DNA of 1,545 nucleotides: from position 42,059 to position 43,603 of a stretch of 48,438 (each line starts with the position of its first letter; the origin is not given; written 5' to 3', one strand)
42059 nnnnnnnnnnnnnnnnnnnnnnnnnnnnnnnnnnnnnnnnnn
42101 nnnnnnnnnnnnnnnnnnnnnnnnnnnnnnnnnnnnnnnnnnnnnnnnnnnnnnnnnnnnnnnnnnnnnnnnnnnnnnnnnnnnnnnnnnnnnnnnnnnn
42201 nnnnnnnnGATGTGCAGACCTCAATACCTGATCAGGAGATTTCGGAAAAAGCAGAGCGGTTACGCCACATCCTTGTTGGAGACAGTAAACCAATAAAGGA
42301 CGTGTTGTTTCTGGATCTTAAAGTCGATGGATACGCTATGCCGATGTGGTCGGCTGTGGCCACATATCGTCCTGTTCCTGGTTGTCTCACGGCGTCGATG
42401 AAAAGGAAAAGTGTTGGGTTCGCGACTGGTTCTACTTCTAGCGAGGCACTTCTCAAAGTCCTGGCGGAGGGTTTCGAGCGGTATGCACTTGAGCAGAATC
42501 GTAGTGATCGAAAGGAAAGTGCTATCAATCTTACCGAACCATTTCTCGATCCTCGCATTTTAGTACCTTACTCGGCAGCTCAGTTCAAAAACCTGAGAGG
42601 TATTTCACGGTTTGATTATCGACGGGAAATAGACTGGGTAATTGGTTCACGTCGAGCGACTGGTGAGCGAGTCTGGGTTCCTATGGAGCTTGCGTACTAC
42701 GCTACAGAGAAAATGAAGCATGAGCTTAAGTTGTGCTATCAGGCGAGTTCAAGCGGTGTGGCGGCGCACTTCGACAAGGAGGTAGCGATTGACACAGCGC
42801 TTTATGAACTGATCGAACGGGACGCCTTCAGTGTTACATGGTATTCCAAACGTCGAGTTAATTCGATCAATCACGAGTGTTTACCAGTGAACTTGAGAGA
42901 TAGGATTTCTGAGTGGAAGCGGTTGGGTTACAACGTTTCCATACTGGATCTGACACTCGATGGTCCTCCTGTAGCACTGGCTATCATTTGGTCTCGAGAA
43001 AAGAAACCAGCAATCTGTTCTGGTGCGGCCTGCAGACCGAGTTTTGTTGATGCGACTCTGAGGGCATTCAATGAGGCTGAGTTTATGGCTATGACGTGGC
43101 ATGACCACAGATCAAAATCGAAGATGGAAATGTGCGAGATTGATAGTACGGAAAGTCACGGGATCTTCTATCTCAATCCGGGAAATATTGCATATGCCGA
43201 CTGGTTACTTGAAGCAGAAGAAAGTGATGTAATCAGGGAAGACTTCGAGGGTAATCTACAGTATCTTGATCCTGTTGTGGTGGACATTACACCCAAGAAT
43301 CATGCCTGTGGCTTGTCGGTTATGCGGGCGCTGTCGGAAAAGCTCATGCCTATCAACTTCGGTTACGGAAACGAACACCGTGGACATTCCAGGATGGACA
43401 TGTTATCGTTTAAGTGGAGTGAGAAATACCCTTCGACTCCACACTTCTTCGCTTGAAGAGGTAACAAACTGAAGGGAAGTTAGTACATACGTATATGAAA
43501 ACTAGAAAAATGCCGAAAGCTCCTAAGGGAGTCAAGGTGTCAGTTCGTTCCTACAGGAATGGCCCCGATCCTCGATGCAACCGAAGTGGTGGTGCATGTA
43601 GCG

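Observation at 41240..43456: RRE-dehydrogenase-cyclodehydratase fused in one polypeptide, with no separate C-protein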

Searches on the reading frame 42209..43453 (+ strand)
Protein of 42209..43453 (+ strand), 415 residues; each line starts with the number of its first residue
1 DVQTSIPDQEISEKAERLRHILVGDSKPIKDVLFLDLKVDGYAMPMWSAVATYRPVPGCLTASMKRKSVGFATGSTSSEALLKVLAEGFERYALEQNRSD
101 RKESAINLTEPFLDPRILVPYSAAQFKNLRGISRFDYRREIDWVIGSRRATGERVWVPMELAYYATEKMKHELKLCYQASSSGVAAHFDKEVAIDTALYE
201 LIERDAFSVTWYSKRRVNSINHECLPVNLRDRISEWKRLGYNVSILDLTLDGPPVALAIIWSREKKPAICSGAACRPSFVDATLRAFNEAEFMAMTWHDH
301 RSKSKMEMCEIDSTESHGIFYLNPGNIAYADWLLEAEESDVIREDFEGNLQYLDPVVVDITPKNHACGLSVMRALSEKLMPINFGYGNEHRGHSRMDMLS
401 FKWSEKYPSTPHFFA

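Call 83: search_solved_structures(query=A4, max_evalue=0.001, show_alignments=4)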
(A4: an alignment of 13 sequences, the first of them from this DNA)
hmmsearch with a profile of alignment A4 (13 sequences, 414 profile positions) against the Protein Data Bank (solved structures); distinct sequences matched with E-value up to 0.001: 5.
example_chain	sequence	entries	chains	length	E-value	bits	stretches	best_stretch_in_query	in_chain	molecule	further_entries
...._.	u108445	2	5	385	4.4e-20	75.2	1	130-288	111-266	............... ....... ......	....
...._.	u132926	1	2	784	1.1e-19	73.8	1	31-303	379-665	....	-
4bs9_A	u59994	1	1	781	3.8e-19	72.1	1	14-296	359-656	TRUD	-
4v1t_A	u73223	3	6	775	1.4e-17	66.9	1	43-298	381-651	LYND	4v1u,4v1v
6ci7_A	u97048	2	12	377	2.3e-09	39.9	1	136-288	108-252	YcaO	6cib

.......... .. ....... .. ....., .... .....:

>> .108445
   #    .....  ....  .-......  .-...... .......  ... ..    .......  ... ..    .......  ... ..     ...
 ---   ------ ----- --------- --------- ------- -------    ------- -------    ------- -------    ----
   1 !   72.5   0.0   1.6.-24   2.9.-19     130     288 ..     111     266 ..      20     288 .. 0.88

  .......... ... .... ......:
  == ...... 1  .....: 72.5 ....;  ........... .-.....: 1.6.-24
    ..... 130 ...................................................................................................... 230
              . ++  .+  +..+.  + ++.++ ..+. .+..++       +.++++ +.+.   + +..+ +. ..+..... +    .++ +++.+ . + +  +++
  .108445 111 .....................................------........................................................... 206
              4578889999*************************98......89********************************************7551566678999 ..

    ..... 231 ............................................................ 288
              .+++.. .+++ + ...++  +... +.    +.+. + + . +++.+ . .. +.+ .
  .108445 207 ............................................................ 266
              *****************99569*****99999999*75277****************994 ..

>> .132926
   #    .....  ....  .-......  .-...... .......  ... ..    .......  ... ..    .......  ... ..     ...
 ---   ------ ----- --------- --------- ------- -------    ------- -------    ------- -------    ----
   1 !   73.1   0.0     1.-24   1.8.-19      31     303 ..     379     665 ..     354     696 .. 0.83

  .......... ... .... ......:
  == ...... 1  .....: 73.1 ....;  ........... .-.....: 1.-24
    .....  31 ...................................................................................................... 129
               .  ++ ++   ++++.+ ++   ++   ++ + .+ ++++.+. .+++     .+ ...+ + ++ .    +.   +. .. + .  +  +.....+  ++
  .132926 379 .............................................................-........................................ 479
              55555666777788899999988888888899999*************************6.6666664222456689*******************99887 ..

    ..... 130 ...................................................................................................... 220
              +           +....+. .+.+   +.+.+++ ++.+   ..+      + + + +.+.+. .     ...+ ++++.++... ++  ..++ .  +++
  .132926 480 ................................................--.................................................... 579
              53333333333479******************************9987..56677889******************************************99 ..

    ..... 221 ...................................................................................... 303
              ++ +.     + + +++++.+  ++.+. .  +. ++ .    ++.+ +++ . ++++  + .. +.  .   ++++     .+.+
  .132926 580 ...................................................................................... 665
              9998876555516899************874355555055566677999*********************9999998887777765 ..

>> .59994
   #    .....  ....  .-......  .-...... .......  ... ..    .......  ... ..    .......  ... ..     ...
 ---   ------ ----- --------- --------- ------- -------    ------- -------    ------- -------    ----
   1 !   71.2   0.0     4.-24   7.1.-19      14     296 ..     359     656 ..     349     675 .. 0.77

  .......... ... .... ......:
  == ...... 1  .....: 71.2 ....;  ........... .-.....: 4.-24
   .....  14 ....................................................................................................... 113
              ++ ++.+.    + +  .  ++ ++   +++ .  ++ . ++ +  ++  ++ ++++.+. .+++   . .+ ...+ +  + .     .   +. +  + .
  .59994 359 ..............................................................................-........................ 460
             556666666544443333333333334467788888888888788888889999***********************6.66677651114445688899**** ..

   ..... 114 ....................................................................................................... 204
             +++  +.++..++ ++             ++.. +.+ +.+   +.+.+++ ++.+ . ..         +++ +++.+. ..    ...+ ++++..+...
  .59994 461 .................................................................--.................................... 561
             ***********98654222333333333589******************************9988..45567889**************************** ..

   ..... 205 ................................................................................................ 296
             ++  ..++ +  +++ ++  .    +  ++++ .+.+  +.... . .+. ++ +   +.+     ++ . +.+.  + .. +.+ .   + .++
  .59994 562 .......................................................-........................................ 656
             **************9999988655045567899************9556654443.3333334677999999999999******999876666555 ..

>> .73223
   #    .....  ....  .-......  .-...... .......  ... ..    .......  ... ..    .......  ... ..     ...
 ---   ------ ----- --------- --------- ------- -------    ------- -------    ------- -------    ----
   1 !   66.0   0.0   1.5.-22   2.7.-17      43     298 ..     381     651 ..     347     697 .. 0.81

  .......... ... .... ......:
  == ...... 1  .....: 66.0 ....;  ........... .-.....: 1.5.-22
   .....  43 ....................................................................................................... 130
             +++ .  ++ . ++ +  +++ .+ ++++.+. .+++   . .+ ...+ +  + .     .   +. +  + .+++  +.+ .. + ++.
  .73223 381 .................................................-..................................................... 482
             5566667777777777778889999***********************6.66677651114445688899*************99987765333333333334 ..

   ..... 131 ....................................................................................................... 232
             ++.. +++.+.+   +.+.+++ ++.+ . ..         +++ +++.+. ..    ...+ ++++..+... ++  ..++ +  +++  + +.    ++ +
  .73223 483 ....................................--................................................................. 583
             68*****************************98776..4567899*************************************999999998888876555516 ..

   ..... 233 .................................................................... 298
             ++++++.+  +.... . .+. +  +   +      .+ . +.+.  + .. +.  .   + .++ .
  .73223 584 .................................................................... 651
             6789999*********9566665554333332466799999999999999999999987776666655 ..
